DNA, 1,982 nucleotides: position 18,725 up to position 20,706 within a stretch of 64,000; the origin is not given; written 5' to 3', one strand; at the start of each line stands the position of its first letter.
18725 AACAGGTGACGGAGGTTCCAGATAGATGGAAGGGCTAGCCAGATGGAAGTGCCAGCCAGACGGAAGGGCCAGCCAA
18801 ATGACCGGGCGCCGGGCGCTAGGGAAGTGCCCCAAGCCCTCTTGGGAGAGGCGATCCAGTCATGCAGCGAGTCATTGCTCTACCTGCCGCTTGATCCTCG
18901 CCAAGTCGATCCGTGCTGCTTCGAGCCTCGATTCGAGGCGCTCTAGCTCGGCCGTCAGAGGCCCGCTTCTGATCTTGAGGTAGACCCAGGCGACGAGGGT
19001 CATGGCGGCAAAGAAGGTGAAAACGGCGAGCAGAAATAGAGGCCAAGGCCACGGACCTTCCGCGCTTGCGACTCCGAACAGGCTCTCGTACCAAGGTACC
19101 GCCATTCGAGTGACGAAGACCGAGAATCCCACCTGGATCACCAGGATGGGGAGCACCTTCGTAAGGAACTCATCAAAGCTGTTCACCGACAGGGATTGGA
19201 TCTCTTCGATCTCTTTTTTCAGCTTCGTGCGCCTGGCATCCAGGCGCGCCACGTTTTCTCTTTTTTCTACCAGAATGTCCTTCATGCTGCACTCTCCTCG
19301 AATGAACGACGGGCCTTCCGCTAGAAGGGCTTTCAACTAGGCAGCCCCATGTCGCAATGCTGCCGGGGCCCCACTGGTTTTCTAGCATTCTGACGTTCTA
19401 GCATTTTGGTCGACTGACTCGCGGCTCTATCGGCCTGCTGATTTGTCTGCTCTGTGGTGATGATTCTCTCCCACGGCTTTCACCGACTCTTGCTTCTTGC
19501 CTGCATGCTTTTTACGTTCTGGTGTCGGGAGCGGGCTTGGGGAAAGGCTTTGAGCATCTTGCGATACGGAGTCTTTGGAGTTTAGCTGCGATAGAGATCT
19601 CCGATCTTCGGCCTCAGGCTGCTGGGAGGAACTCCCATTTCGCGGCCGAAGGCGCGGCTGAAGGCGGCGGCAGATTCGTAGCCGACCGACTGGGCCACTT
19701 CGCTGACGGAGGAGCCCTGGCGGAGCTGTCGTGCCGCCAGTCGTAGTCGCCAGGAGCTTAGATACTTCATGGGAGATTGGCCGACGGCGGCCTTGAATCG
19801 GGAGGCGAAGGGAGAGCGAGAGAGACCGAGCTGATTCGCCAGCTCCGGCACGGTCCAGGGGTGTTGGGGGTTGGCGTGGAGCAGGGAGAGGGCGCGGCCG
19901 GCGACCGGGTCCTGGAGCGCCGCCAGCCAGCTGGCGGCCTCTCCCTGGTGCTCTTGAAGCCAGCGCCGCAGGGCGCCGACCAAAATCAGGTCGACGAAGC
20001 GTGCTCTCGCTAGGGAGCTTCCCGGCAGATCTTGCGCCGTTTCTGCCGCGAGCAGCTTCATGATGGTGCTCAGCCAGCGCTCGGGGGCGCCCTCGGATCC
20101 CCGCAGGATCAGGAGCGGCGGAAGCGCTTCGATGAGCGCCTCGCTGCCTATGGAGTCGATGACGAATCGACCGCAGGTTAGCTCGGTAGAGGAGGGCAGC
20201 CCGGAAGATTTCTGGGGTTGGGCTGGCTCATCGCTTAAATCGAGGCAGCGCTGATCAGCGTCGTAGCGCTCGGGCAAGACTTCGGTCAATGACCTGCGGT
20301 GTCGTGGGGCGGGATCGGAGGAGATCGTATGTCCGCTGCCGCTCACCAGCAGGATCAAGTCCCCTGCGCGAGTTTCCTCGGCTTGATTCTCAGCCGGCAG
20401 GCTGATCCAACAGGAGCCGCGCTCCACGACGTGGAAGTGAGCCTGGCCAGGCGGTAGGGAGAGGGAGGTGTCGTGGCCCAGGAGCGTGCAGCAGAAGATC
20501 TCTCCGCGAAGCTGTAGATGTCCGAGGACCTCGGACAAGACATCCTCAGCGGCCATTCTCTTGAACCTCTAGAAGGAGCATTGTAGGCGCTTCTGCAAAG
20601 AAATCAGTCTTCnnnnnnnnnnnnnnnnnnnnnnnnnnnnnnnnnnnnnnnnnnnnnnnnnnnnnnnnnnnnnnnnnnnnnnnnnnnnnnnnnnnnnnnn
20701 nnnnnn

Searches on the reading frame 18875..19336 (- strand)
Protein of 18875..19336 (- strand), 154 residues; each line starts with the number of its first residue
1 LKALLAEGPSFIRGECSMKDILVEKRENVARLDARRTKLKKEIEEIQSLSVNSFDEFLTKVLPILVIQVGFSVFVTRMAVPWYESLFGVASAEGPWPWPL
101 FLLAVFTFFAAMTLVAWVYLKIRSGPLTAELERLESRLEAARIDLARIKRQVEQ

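Call 12: search_protein_families(library=pfam, proteins=[window:18875-19336:-], max_evalue=0.01)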
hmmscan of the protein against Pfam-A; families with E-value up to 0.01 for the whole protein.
window:18875-19336:- (154 aa): 0 families

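Call 15: search_protein_families(library=phrogs, proteins=[window:18875-19336:-], max_evalue=1)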
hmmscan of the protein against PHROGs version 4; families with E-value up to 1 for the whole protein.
window:18875-19336:- (154 aa): 6 families
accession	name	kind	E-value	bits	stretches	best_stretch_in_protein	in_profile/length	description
phrog_739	-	lysis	0.15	13.2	0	104-153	9-58/122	Rz-like spanin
phrog_35310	-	unknown function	0.19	13.2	0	127-146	38-57/76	-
phrog_37199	-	unknown function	0.19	12.7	1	12-80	97-162/170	-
phrog_25572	-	unknown function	0.29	11.9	1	41-56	14-29/45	-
phrog_25355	-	unknown function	0.31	12.3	0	121-151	17-47/126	-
phrog_7330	-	unknown function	0.7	11.2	0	105-152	11-58/82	-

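Call 57: search_protein_families(library=pfam, proteins=[window:18875-19285:-], max_evalue=5)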
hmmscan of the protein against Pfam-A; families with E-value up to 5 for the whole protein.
window:18875-19285:- (137 aa): 6 families
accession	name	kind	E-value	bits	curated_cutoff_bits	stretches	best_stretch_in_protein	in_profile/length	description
PF04612.17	T2SSM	-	0.014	16.1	27.8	1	90-136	20-65/160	Type II secretion system (T2SS), protein M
PF13789.11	DUF4181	-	0.064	14.2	25.4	1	19-96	10-80/108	Domain of unknown function (DUF4181)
PF05377.16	FlaC_arch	-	0.078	13.8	27.8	0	111-136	6-31/55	Flagella accessory protein C (FlaC)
PF18595.6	Nuf2_DHR10-like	-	0.13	12.8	28.4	0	110-136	76-102/117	Nuf2, DHR10-like domain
PF18035.6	Bap31_Bap29_C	-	0.32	11.5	30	1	113-137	2-26/52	Bap31/Bap29 cytoplasmic coiled-coil domain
PF06698.16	DUF1192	-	0.51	10.9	25.5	0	12-31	22-41/58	Protein of unknown function (DUF1192)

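Call 58: search_protein_families(library=padloc, proteins=[window:18875-19285:-], max_evalue=0.1)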
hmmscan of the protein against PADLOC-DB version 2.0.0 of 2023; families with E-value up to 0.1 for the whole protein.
window:18875-19285:- (137 aa): 0 families

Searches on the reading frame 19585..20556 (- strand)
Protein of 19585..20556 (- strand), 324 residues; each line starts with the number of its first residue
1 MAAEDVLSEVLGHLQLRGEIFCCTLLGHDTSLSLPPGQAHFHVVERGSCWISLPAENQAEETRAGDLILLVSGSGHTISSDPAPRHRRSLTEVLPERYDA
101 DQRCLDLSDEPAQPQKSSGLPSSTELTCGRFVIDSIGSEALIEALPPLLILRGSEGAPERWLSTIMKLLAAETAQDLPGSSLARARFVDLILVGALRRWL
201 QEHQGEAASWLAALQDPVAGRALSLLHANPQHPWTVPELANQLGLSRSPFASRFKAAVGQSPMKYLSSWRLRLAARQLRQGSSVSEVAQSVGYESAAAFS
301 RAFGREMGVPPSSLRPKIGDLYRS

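Call 12: search_protein_families(library=pfam, proteins=[window:19585-20556:-], max_evalue=0.01)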
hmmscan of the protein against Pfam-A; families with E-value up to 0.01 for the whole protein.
window:19585-20556:- (324 aa): 3 families
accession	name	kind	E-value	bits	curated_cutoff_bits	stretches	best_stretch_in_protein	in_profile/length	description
PF12852.13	Cupin_6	-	7.2e-41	140.4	26.7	1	5-200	1-182/183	Cupin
PF12833.13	HTH_18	-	2.1e-20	73.2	33.6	1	239-315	1-78/80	Helix-turn-helix domain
PF00165.29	HTH_AraC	-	1e-16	61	26.6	2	226-266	1-41/42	Bacterial regulatory helix-turn-helix proteins, AraC family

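Call 81: find_encoding_contigs(protein=window:19585-20556:-, flank=3000, max_places=2)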
Protein window:19585-20556:- (324 aa): 1 contig read that carries it; 1 place shown.
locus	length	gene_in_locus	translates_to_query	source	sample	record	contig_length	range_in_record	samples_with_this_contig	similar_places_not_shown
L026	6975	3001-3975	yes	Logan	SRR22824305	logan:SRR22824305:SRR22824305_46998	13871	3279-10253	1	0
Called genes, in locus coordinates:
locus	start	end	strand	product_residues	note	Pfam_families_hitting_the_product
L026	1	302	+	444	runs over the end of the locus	PF00675:Peptidase_M16, PF05193:Peptidase_M16_C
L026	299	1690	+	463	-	PF00675:Peptidase_M16, PF05193:Peptidase_M16_C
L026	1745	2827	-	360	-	-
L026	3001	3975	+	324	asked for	PF12852:Cupin_6, PF00165:HTH_AraC, PF12833:HTH_18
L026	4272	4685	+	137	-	-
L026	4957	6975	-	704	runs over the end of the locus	PF01408:GFO_IDH_MocA (weak)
